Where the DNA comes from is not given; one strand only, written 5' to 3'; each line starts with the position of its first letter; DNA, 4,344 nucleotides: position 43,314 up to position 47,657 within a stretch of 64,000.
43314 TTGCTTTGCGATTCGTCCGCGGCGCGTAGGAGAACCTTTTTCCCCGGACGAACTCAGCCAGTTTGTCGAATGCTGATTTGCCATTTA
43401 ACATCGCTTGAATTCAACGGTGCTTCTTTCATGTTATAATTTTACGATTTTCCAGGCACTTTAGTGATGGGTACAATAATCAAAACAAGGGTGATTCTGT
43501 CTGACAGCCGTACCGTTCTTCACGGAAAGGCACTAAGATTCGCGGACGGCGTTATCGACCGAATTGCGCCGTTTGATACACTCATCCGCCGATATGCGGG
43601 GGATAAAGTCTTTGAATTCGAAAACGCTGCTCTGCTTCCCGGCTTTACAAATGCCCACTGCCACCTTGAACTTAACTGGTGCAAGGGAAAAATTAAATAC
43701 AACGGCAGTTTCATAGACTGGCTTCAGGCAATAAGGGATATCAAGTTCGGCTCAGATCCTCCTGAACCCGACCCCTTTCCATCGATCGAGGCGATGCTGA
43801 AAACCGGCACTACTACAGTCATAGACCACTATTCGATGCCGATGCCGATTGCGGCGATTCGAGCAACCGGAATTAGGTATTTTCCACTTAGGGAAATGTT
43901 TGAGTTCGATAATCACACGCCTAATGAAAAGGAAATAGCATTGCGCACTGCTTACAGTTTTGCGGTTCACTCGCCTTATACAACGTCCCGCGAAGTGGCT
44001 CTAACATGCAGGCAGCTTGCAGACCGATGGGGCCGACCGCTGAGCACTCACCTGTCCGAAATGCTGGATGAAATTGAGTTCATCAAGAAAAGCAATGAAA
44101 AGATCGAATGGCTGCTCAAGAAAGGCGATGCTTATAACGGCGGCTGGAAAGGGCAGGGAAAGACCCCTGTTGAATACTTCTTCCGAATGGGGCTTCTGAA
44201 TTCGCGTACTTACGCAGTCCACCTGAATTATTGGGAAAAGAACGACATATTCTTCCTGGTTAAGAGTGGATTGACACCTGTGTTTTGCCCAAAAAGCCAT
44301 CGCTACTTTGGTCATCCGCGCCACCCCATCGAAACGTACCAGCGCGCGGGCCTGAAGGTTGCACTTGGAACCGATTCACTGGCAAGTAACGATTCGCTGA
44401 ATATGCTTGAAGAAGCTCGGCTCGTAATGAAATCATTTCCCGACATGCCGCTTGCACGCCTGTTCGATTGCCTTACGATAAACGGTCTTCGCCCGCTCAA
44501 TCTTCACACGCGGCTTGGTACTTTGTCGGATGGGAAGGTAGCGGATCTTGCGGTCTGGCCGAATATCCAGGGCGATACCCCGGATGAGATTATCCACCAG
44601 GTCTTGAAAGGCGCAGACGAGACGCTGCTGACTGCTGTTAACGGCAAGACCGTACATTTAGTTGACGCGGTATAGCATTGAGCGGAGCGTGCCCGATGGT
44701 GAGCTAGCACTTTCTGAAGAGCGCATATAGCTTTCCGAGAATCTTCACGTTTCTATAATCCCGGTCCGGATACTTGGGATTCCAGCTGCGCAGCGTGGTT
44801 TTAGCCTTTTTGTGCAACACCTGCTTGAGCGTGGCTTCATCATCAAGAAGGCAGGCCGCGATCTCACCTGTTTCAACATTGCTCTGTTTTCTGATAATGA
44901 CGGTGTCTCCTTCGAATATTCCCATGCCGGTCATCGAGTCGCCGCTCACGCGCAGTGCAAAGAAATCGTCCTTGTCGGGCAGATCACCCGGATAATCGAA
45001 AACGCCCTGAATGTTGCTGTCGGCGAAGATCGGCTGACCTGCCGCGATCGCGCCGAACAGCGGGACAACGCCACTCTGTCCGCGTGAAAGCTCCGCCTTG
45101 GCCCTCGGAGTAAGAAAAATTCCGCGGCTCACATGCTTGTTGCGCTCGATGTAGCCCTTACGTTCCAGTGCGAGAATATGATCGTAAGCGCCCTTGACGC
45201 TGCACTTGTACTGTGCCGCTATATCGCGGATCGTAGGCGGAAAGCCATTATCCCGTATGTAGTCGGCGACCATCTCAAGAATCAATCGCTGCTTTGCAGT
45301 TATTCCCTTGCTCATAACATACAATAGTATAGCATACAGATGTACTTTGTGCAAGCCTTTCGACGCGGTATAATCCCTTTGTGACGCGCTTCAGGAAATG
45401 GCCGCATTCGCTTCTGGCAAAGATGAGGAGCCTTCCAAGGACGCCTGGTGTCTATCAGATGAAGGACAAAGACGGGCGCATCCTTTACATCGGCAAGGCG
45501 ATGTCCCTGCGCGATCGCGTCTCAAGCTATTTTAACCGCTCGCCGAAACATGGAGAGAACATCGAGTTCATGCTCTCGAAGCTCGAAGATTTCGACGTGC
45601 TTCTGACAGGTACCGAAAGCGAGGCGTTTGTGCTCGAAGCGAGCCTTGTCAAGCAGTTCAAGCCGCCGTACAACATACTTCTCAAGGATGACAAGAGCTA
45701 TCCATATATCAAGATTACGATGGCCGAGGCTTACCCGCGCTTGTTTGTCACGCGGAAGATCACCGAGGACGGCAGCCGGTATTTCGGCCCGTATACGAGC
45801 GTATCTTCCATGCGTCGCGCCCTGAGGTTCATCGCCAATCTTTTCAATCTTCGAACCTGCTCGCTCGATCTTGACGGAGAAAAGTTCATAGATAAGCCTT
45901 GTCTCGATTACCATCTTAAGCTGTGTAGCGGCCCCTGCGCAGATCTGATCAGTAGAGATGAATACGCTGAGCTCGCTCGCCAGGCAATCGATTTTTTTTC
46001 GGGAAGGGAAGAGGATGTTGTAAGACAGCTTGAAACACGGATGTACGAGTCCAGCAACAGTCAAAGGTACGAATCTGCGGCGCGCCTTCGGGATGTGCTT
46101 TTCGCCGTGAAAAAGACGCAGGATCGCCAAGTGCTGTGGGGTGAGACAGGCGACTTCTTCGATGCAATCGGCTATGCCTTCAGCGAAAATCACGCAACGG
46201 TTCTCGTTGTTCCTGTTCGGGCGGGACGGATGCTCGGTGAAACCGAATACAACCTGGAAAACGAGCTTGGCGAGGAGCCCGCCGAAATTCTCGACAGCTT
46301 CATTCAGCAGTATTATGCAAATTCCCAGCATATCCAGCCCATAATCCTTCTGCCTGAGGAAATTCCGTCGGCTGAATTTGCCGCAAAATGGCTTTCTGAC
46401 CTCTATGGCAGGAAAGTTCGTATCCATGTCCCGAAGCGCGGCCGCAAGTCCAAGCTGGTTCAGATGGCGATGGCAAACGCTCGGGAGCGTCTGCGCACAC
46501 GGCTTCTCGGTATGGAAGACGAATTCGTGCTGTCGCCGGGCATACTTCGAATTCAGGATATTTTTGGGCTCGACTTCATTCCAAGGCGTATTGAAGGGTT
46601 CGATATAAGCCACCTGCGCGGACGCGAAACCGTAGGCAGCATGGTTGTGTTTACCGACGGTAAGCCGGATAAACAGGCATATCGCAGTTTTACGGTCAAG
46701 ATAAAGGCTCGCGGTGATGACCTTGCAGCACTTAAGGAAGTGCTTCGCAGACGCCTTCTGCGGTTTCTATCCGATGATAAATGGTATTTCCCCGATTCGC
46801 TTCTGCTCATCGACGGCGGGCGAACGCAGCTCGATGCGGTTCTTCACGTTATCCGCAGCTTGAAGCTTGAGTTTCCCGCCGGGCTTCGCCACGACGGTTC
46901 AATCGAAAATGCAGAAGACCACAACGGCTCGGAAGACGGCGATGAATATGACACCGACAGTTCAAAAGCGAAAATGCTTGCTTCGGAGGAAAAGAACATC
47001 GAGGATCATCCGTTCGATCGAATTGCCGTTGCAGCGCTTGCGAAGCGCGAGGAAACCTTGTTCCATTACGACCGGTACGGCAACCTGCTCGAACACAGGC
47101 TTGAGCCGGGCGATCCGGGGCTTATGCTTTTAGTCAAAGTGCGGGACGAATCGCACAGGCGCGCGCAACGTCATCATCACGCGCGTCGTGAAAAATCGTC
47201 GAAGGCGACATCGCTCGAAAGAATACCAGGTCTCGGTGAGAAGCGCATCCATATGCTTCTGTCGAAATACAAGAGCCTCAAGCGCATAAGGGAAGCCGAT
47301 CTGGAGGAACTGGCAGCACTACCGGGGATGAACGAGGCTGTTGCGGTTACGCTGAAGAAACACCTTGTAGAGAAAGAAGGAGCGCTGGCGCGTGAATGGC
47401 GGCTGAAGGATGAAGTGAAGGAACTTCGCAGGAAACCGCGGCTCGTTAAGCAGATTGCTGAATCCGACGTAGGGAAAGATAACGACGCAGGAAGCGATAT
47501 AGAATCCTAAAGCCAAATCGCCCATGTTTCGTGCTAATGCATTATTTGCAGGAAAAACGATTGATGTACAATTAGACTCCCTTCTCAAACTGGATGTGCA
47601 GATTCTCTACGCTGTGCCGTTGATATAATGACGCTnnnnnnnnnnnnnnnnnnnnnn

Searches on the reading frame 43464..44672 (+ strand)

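Call 82: search_protein_families(library=pfam, proteins=[window:43464-44672:+], max_evalue=0.00001)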
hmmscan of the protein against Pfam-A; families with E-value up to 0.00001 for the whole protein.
window:43464-44672:+ (403 aa): 2 families
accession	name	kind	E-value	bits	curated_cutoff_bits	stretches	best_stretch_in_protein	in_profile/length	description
PF01979.26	Amidohydro_1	-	1.8e-34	120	25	1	57-393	2-341/345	Amidohydrolase family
PF07969.17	Amidohydro_3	-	3e-11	43.9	29.7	1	287-398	357-472/472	Amidohydrolase family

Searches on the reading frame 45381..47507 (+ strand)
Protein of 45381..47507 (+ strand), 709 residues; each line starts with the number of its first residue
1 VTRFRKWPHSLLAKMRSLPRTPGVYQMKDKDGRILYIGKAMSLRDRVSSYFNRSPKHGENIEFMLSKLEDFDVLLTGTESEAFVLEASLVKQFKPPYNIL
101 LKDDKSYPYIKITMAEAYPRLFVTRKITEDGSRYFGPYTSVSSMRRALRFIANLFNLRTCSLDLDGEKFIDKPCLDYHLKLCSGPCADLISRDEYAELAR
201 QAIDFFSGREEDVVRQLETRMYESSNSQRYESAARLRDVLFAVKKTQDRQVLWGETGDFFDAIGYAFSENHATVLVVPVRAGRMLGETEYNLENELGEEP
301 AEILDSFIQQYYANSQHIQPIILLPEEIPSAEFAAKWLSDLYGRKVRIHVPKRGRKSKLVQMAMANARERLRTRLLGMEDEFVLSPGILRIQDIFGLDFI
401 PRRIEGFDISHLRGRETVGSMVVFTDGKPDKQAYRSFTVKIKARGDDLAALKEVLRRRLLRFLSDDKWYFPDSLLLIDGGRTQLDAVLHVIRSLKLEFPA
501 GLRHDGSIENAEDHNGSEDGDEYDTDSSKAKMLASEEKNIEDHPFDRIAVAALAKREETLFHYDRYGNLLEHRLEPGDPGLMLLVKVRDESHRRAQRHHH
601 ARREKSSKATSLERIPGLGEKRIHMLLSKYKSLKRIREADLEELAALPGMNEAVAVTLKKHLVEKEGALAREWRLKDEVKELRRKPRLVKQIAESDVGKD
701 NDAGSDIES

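Call 82: search_protein_families(library=pfam, proteins=[window:45381-47507:+], max_evalue=0.00001)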
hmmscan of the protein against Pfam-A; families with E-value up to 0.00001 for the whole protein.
window:45381-47507:+ (709 aa): 5 families
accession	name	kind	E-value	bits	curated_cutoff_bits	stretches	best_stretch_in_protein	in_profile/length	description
PF08459.17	UvrC_RNaseH_dom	-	7.5e-37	127.1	22.3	1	392-595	1-158/159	UvrC RNAse H endonuclease domain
PF22920.2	UvrC_RNaseH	-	2.4e-30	105.3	24.3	1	261-373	3-115/116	UvrC Ribonuclease H-like domain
PF14520.12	HHH_5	-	8.9e-09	36.1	27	1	611-662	3-55/57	Helix-hairpin-helix domain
PF02151.25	UVR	-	7.2e-08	32.4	21.5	1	212-245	2-35/36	UvrB/uvrC motif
PF01541.30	GIY-YIG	-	1.3e-06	29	22.6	0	23-98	3-78/78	GIY-YIG catalytic domain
